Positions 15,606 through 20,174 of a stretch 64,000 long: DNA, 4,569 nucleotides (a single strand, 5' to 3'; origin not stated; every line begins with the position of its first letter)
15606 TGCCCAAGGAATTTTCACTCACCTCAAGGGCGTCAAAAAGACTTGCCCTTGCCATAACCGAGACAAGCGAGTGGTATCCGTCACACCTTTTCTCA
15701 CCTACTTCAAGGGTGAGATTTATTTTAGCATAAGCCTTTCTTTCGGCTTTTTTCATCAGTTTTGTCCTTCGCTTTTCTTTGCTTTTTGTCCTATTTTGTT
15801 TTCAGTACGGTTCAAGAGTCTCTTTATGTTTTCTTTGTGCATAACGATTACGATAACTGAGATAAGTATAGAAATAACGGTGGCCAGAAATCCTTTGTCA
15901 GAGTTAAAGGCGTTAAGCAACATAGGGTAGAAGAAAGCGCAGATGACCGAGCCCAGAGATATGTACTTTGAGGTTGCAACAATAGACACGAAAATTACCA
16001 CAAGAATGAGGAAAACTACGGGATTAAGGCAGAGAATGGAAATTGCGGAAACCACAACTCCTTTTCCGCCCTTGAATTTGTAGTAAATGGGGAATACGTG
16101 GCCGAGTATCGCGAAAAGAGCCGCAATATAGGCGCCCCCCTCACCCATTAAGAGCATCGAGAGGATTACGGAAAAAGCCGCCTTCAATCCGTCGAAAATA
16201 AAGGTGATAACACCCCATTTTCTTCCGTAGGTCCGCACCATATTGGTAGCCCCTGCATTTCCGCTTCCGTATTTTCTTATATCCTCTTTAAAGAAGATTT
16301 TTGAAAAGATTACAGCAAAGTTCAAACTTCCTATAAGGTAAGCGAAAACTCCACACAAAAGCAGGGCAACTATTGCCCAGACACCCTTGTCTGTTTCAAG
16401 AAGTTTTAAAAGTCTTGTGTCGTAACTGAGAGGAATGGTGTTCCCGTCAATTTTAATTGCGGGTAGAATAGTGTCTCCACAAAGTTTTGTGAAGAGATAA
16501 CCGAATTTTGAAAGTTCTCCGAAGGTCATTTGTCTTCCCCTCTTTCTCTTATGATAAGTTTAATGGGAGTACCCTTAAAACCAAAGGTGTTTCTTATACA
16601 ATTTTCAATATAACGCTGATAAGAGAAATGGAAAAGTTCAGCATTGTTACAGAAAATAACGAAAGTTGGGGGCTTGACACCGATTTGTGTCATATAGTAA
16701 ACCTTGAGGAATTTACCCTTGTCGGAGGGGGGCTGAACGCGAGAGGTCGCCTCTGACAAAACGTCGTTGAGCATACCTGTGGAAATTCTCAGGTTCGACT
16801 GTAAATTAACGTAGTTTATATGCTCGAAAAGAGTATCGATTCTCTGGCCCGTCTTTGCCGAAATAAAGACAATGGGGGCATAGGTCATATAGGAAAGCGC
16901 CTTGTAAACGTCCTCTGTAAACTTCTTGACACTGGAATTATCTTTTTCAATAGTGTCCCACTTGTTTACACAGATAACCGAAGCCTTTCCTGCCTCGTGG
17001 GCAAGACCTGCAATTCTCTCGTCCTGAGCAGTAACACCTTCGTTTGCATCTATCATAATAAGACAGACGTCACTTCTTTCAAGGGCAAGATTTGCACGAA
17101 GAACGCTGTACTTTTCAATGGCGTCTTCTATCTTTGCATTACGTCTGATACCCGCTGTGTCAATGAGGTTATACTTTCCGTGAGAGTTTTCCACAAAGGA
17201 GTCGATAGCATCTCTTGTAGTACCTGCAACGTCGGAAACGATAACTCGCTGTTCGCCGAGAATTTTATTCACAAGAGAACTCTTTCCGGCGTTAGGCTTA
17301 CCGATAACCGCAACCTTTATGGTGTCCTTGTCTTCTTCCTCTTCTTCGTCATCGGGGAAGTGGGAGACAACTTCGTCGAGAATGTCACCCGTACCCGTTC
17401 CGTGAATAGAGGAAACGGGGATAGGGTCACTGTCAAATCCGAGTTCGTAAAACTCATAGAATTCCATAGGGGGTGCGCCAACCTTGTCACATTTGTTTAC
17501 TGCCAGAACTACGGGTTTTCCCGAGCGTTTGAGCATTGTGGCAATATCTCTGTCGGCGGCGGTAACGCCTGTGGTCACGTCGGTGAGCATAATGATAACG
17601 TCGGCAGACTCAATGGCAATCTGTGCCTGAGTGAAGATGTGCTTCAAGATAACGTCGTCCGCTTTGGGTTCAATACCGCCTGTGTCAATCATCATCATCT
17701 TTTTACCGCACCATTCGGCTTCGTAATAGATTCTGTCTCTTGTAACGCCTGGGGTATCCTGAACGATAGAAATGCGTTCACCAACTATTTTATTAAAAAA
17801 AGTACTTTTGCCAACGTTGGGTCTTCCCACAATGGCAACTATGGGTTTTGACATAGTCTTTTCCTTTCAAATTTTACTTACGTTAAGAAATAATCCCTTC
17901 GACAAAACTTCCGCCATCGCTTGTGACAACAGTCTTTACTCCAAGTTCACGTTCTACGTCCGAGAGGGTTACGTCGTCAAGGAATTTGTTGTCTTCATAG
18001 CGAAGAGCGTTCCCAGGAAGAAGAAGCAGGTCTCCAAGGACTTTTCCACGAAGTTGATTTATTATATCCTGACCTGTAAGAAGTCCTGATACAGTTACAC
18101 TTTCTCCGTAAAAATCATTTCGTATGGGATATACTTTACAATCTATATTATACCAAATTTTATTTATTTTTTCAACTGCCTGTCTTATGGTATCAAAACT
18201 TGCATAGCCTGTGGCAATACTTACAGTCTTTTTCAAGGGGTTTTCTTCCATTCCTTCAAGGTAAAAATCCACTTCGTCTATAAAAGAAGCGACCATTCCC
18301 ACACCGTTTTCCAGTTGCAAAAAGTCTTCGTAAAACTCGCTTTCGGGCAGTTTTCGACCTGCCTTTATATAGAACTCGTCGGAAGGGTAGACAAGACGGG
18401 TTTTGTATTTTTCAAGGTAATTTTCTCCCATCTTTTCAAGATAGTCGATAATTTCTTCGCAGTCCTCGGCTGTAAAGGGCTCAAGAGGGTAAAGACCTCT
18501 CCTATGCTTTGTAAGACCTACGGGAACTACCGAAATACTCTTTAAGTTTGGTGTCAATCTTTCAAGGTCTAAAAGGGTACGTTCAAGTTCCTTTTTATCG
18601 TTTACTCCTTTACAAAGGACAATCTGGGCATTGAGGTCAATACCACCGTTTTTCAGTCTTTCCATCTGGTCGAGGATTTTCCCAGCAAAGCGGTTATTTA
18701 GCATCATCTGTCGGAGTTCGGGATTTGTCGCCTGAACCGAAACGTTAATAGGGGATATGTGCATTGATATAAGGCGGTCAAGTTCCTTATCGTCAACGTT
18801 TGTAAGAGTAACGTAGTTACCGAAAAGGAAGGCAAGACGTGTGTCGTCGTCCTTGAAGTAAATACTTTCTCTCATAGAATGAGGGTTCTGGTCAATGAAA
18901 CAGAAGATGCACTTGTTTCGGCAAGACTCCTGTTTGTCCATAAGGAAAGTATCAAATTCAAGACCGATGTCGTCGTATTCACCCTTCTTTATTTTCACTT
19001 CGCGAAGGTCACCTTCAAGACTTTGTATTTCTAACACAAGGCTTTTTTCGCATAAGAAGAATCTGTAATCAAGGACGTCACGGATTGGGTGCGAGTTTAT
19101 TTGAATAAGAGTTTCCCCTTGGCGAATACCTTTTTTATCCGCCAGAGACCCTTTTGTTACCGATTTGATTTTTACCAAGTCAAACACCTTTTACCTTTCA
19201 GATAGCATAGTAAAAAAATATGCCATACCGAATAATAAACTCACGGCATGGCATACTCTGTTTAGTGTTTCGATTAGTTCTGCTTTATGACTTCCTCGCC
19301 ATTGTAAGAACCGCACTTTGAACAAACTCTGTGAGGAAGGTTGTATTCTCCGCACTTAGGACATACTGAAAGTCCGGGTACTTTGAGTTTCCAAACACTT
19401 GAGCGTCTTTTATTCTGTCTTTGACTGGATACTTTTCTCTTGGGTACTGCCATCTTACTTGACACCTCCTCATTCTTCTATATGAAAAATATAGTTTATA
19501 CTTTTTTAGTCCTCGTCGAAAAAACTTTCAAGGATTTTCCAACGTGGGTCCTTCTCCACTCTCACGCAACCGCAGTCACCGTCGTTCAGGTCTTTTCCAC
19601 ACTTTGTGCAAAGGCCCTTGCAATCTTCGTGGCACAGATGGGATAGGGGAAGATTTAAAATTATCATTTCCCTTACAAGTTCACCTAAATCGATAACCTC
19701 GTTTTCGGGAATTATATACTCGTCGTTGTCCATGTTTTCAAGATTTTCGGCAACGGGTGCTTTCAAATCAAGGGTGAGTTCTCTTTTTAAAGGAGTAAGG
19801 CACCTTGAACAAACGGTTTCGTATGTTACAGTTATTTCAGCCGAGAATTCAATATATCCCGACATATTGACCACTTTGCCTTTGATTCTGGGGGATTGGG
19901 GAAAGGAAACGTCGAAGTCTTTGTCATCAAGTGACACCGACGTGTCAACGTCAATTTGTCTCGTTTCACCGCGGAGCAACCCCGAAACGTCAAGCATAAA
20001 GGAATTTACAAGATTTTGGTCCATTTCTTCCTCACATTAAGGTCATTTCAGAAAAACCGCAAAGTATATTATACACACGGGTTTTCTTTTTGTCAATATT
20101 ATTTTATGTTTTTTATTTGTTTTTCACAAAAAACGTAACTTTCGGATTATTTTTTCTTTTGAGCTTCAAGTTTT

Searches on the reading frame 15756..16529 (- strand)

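Call 52: search_protein_families(library=pfam, proteins=[window:15756-16529:-], max_evalue=0.00001)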
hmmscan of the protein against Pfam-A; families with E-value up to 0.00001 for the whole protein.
window:15756-16529:- (257 aa): 1 family
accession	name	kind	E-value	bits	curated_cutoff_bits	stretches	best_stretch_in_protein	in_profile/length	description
PF02660.20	G3P_acyltransf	-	2e-50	171.5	24.1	1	62-238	1-164/164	Glycerol-3-phosphate acyltransferase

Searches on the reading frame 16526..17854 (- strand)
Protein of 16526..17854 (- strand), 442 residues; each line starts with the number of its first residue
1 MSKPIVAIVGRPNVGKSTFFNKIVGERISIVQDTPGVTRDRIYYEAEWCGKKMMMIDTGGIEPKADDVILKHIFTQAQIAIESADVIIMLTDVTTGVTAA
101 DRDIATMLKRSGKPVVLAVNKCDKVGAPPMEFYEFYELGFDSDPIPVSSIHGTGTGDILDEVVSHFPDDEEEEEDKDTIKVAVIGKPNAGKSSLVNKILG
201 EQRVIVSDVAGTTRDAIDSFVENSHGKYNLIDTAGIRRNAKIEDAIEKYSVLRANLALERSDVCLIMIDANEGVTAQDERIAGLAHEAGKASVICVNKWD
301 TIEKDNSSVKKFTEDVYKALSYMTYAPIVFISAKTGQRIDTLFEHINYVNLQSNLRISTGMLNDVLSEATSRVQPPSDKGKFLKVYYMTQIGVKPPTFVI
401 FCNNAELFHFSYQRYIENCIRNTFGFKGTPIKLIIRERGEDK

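Call 52: search_protein_families(library=pfam, proteins=[window:16526-17854:-], max_evalue=0.00001)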
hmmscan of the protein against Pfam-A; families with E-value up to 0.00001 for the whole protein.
window:16526-17854:- (442 aa): 10 families
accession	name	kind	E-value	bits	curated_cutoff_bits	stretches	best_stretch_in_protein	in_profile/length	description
PF01926.29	MMR_HSR1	-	6.9e-58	194.1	21.9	2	6-121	2-113/113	50S ribosome-binding GTPase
PF14714.11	KH_dom-like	-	6.9e-36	122.8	27.3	1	356-436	1-81/81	KH-domain-like of EngA bacterial GTPase enzymes, C-terminal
PF00009.33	GTP_EFTU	-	2.1e-27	96.4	26.5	2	224-346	67-182/188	Elongation factor Tu GTP binding domain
PF02421.24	FeoB_N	-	2.3e-27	95.9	27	2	180-346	2-156/156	Ferrous iron transport protein B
PF00350.29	Dynamin_N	-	2.8e-16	60.5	27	0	181-214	1-33/168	Dynamin family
PF04548.22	AIG1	-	6.6e-15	55.4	27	1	7-110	4-109/212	AIG1 family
PF03193.22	RsgA_GTPase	-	3.7e-11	43.6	30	0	275-347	39-105/174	RsgA GTPase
PF08477.19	Roc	-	1.4e-07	32.2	27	0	180-298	1-117/119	Ras of Complex, Roc, domain of DAPkinase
PF00071.28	Ras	-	4.6e-06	26.7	21.6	0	180-346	1-156/162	Ras family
PF19263.5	DUF5906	-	5.5e-06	27.4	27.6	0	9-82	2-81/114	Family of unknown function (DUF5906)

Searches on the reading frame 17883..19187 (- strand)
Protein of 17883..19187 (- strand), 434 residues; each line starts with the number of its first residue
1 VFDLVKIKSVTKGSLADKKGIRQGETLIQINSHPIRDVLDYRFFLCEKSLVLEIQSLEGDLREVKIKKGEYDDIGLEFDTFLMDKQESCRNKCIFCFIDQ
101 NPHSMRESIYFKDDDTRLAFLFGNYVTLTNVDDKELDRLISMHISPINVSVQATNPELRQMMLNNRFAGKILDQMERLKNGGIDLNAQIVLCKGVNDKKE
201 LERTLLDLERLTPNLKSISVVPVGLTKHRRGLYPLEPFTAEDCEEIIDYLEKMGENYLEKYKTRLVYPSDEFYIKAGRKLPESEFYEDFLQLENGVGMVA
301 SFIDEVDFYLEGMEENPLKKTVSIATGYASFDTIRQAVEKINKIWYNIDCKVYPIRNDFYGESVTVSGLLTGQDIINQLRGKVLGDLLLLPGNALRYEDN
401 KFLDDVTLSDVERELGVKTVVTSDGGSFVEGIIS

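Call 52: search_protein_families(library=pfam, proteins=[window:17883-19187:-], max_evalue=0.00001)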
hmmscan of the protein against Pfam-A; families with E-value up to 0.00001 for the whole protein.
window:17883-19187:- (434 aa): 4 families
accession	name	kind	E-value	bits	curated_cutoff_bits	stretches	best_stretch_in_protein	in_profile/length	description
PF04459.17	DUF512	-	3.6e-72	242.3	25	1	221-422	1-200/202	Protein of unknown function (DUF512)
PF19238.5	Radical_SAM_2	-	1.7e-63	213.2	26.7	1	69-218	2-151/151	Radical SAM-like domain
PF17820.7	PDZ_6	-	2.1e-08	34.2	27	1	7-55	2-53/54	PDZ domain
PF04055.27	Radical_SAM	-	8.4e-06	26.5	29.5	0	129-202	87-160/166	Radical SAM superfamily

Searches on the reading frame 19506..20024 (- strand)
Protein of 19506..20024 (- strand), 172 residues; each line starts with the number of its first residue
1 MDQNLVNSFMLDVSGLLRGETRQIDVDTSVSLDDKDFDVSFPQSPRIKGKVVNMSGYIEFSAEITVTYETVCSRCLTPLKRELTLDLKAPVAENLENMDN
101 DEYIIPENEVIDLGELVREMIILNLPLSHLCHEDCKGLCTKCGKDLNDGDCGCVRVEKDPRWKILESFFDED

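Call 52: search_protein_families(library=pfam, proteins=[window:19506-20024:-], max_evalue=0.00001)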
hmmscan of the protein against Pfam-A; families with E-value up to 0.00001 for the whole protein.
window:19506-20024:- (172 aa): 1 family
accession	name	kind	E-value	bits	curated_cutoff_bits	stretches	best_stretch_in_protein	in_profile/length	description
PF02620.22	YceD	-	1.5e-26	93.2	33.2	1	61-168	2-118/119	Large ribosomal RNA subunit accumulation protein YceD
